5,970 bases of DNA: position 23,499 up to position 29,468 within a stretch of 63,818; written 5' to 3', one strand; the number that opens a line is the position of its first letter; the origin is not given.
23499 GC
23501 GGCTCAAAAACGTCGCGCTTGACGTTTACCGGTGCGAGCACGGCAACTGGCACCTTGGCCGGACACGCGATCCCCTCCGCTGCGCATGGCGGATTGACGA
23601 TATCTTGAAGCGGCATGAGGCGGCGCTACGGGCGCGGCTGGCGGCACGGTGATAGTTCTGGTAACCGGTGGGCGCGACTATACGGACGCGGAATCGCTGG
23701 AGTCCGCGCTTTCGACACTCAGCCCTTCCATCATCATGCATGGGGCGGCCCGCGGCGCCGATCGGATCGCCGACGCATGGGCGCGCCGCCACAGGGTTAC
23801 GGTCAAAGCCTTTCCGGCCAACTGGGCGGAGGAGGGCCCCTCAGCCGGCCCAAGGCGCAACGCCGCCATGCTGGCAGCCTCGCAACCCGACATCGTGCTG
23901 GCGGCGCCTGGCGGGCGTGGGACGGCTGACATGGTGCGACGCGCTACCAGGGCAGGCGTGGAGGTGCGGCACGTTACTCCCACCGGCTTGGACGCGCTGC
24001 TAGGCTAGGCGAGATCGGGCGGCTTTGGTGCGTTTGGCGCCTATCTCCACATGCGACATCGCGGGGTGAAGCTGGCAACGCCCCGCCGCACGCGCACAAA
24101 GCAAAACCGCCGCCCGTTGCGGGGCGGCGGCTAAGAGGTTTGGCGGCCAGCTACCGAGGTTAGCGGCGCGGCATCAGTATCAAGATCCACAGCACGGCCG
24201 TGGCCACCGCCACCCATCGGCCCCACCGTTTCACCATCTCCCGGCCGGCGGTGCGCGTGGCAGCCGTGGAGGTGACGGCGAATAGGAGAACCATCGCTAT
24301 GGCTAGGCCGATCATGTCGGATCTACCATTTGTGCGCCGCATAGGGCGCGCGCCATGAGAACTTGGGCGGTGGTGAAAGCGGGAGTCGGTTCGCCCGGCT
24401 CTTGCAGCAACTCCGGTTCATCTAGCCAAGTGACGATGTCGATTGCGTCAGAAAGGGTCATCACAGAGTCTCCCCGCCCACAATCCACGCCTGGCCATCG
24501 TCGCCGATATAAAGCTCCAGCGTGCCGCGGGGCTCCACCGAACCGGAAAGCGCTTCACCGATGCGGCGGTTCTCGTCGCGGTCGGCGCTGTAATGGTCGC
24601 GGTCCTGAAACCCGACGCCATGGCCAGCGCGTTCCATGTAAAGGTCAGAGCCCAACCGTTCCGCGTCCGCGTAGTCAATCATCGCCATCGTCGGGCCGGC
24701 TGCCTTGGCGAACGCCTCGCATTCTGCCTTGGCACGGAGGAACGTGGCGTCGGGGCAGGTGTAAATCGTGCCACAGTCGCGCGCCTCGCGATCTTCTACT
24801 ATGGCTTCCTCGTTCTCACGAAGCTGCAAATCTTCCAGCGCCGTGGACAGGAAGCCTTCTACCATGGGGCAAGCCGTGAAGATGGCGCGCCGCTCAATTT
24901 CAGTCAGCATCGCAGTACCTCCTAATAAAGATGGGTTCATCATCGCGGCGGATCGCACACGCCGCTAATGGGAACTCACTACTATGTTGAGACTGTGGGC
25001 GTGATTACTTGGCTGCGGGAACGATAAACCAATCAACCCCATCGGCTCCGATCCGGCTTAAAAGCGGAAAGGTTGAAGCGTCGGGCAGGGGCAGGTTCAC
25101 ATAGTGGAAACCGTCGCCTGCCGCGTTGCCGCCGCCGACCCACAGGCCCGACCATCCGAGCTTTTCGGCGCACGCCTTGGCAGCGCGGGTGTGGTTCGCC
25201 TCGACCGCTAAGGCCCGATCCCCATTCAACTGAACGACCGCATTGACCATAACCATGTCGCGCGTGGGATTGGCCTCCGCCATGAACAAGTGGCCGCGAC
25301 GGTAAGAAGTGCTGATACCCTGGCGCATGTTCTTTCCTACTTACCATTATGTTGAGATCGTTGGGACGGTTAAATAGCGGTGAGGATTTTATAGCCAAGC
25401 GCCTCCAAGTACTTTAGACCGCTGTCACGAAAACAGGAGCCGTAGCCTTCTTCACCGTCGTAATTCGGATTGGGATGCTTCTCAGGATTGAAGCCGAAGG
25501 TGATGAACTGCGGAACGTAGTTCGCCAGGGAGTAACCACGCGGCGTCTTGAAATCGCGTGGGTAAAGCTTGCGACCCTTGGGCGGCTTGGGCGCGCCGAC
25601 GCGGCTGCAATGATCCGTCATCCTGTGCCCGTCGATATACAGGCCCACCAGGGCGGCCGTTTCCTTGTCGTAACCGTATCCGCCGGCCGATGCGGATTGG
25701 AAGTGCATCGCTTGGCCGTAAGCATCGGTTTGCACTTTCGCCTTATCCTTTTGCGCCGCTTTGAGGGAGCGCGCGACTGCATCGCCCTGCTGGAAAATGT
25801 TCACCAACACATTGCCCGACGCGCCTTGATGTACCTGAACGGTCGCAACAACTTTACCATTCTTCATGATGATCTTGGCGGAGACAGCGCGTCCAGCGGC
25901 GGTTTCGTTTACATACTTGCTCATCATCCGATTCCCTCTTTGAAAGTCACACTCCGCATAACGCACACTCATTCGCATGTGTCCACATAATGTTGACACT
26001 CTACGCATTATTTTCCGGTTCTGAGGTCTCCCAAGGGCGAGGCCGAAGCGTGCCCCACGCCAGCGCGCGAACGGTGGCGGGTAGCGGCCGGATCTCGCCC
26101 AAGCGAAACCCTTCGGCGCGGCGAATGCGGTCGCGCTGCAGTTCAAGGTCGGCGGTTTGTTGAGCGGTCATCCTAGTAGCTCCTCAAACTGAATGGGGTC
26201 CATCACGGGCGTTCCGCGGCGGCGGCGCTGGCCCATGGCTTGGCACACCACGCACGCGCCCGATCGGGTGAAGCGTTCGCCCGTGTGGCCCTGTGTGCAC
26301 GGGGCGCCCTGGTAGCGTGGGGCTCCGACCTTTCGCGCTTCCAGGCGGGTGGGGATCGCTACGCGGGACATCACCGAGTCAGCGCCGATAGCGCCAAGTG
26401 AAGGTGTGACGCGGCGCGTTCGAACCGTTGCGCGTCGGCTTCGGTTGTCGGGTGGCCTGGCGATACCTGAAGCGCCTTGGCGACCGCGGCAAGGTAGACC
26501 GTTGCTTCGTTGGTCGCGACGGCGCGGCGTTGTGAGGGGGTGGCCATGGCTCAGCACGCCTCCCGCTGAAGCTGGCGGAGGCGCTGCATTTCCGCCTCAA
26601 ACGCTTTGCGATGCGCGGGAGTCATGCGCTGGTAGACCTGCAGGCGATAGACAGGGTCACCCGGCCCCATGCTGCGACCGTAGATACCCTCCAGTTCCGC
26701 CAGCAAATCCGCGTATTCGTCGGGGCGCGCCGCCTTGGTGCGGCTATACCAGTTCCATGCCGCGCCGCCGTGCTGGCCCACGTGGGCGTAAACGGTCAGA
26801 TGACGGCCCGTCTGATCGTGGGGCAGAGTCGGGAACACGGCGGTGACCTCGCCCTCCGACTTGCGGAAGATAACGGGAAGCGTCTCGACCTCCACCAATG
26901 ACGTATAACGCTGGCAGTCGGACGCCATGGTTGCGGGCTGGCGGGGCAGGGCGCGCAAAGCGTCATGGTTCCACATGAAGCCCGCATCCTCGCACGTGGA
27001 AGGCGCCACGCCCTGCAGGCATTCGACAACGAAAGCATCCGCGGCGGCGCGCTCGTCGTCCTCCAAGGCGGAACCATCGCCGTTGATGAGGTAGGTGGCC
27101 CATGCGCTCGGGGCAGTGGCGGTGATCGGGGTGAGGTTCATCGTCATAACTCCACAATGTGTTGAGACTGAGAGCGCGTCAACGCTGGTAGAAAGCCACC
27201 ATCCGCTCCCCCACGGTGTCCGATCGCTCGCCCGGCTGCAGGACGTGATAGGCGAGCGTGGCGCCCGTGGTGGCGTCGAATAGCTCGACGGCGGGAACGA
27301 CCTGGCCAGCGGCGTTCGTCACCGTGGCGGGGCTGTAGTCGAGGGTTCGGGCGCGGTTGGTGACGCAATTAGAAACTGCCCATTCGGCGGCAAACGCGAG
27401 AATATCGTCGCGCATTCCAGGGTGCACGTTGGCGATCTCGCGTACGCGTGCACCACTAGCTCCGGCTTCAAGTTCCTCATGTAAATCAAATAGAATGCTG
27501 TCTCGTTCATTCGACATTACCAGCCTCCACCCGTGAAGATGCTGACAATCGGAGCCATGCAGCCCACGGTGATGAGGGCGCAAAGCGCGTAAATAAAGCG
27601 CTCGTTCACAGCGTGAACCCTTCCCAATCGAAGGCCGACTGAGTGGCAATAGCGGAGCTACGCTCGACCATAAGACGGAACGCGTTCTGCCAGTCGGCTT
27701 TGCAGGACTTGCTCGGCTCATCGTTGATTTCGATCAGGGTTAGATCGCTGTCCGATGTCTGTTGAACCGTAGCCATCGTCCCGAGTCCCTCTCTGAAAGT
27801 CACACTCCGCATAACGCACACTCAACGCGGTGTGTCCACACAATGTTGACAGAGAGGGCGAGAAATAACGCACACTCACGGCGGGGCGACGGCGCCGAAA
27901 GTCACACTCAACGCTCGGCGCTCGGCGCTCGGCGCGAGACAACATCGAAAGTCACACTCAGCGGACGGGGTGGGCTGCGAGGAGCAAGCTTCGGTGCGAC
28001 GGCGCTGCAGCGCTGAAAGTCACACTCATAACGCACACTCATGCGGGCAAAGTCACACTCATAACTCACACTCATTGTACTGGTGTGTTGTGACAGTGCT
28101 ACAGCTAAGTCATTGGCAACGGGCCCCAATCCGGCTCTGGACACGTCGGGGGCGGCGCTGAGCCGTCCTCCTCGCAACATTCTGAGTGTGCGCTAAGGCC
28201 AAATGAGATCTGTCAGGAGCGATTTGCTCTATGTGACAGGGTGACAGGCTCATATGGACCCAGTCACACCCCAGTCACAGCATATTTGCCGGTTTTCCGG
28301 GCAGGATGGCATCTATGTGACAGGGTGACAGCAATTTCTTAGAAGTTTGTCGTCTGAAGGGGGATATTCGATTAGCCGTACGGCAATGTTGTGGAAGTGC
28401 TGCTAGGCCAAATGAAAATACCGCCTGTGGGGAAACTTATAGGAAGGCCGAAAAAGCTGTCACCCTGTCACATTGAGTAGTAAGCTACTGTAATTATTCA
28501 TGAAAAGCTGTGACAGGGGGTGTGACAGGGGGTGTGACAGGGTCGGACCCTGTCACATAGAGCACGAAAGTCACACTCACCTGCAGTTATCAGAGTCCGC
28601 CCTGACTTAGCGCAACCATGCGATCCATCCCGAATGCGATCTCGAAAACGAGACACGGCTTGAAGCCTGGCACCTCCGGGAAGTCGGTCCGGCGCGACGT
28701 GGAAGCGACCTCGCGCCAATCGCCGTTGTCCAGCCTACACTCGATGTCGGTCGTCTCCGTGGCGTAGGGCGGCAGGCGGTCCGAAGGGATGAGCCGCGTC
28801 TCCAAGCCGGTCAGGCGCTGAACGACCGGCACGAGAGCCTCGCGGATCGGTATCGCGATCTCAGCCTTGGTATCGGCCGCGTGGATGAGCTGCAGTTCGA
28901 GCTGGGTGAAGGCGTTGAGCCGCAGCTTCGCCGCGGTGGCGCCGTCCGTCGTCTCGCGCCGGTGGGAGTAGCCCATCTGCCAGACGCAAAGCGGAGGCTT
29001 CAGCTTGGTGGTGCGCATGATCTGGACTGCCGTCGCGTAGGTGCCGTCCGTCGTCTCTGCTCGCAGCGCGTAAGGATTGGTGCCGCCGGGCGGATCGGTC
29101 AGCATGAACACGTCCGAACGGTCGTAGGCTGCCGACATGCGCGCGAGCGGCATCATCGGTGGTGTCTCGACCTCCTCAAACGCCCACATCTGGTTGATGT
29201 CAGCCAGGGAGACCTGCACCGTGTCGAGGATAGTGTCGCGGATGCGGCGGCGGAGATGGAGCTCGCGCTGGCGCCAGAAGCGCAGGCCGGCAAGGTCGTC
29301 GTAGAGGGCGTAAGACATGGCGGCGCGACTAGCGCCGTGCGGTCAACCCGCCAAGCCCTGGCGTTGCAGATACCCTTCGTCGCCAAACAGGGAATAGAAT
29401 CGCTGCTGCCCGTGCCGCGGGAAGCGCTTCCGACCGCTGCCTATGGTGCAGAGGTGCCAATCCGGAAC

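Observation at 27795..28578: A 0.8-kb non-coding field holds two iteron families around an AT-rich core, next to the primase operon (candidate replication origin or centromere-like site)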

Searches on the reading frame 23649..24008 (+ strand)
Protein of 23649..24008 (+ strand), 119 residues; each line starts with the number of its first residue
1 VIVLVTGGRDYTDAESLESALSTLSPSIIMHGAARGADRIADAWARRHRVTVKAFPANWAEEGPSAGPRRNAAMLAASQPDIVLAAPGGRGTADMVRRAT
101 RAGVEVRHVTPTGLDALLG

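Call 56: search_protein_families(library=phrogs, proteins=[window:23649-24008:+], max_evalue=0.01)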
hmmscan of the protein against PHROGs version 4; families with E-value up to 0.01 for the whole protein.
window:23649-24008:+ (119 aa): 3 families
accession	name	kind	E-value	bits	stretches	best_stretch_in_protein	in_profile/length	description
phrog_289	-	other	8.7e-26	91.8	1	1-109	23-138/500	GTP-binding domain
phrog_16939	-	unknown function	3.3e-07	30.8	1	1-106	1-118/330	-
phrog_11222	-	unknown function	0.0082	17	1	32-100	201-272/293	-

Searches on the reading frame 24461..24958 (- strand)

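Call 56: search_protein_families(library=phrogs, proteins=[window:24461-24958:-], max_evalue=0.01)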
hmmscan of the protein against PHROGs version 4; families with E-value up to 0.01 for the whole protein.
window:24461-24958:- (165 aa): 1 family
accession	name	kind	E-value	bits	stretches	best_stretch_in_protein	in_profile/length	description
phrog_1915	-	unknown function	2.2e-08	35.5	1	72-155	52-136/141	-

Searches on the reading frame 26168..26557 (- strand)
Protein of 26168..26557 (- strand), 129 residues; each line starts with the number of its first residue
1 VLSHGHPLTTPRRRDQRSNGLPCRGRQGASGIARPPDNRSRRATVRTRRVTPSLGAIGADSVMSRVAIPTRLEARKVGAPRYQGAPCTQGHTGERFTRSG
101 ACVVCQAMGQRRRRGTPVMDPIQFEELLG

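Call 12: search_protein_families(library=phrogs, proteins=[window:26168-26557:-], max_evalue=0.01)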
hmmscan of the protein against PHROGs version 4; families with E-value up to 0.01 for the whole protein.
window:26168-26557:- (129 aa): 4 families
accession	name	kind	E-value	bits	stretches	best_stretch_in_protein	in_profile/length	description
phrog_1081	-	unknown function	5.1e-10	40.3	1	68-114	3-50/67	-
phrog_23777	-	unknown function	4.7e-09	37.5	1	74-114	4-44/75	-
phrog_15231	-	unknown function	0.00026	22.3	1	65-114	85-134/138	-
phrog_30250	-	unknown function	0.00095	20.5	1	69-110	12-54/98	-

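Call 13: search_protein_families(library=pfam, proteins=[window:26168-26557:-], max_evalue=0.01)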
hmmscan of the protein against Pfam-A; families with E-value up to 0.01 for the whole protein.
window:26168-26557:- (129 aa): 0 families

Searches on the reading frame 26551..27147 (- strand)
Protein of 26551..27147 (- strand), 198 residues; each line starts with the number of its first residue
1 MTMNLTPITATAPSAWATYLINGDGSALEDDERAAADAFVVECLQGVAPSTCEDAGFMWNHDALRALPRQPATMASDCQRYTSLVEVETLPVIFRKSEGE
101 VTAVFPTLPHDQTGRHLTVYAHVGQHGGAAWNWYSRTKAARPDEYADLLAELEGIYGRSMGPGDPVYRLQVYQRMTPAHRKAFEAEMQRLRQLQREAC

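Call 12: search_protein_families(library=phrogs, proteins=[window:26551-27147:-], max_evalue=0.01)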
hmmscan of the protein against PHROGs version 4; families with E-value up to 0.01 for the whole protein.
window:26551-27147:- (198 aa): 0 families

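Call 13: search_protein_families(library=pfam, proteins=[window:26551-27147:-], max_evalue=0.01)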
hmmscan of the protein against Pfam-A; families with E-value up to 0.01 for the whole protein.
window:26551-27147:- (198 aa): 1 family
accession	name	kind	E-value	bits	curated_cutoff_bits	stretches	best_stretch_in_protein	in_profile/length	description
PF21977.1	DUF6926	-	0.0023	18.6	27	1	17-51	8-44/73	Domain of unknown function (DUF6926)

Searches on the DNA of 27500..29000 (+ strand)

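Call 4: search_dna_similar(query=window:27500-29000:+, collection=phages, mode=distant, max_rows=25)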
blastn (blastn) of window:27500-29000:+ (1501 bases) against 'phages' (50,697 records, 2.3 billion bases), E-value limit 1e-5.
Records with a match: 16; places in all: 16; records where one place covers at least 80% of the query: 0.
Best place of each record, by identity: 60-80% 16.
By first word of the organism name: Caulobacter 9; Brevundimonas 5; Bertelyvirus 2.
By host as written in the record: Caulobacter vibrioides CB15 11; Brevundimonas pondensis LVF1 4; Brevundimonas pondensis EIF1 1.
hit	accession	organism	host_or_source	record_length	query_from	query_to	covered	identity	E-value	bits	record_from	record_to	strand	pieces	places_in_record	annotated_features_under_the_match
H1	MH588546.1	Caulobacter phage CcrBL9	Caulobacter vibrioides CB15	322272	1175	1501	22%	67.8%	4e-20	106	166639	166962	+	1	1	hypothetical protein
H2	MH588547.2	Caulobacter phage CcrSC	Caulobacter vibrioides CB15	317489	1175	1501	22%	67.8%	4e-20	106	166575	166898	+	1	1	hypothetical protein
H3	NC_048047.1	Caulobacter phage CcrBL9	Caulobacter vibrioides CB15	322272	1175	1501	22%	67.8%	4e-20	106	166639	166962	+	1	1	hypothetical protein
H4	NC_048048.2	Caulobacter phage CcrSC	Caulobacter vibrioides CB15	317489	1175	1501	22%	67.8%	4e-20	106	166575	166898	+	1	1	hypothetical protein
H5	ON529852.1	Brevundimonas phage vB_BpoS-Kabachok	Brevundimonas pondensis LVF1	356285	1177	1501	22%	67.7%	2e-19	104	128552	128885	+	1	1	aminoacyl-tRNA synthetase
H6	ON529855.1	Brevundimonas phage vB_BpoS-Domovoi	Brevundimonas pondensis EIF1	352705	1177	1501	22%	67.7%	2e-19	104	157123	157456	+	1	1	aminoacyl-tRNA synthetase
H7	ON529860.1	Brevundimonas phage vB_BpoS-Papperlapapp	Brevundimonas pondensis LVF1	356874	1177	1501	22%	67.7%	2e-19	104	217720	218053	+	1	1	aminoacyl-tRNA synthetase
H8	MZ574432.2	Caulobacter phage BL47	Caulobacter vibrioides CB15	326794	1175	1495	21%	67.1%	3e-15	91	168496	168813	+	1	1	hypothetical protein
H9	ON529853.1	Brevundimonas phage vB_BpoS-Bambus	Brevundimonas pondensis LVF1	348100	1242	1501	17%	68.1%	3e-16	93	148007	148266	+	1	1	aminoacyl-tRNA synthetase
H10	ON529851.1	Brevundimonas phage vB_BpoS-Marchewka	Brevundimonas pondensis LVF1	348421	1242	1501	17%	67.7%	1e-14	89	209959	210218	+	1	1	hypothetical protein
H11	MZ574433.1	Caulobacter phage RB23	Caulobacter vibrioides CB15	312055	1175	1282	7%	75.9%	9e-10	73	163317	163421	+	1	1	hypothetical protein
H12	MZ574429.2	Caulobacter phage C1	Caulobacter vibrioides CB15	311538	1175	1282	7%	75.9%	9e-10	73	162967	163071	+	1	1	hypothetical protein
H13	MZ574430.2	Caulobacter phage C2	Caulobacter vibrioides CB15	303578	1175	1282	7%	75.9%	9e-10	73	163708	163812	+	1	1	hypothetical protein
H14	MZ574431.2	Caulobacter phage J4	Caulobacter vibrioides CB15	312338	1175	1282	7%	75.9%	9e-10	73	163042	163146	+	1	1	hypothetical protein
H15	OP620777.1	Bertelyvirus sp.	Caulobacter vibrioides CB15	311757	1175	1282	7%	75.9%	9e-10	73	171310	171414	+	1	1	hypothetical protein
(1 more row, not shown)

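Call 36: search_rna_families(source=window, start=27600, end=28700, threshold=evalue, max_evalue=1)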
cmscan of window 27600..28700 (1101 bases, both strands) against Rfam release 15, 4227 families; matches with E-value up to 1: 0.
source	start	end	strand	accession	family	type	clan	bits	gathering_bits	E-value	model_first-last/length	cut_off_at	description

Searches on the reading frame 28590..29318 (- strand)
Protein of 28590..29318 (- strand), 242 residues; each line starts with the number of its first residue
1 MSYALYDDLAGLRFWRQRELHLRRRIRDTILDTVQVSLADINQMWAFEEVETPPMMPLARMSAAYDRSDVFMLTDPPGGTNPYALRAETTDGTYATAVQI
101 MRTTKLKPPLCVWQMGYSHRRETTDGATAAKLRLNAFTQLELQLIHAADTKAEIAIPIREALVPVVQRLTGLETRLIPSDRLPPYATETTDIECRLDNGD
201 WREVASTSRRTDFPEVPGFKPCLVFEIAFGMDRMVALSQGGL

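Call 12: search_protein_families(library=phrogs, proteins=[window:28590-29318:-], max_evalue=0.01)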
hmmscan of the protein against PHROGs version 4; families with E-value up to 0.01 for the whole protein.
window:28590-29318:- (242 aa): 0 families

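Call 13: search_protein_families(library=pfam, proteins=[window:28590-29318:-], max_evalue=0.01)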
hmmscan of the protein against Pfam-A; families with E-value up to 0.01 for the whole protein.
window:28590-29318:- (242 aa): 1 family
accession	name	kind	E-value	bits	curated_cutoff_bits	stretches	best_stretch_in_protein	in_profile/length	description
PF00587.30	tRNA-synt_2b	-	1.8e-05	25.3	29.3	1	82-214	10-142/179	tRNA synthetase class II core domain (G, H, P, S and T)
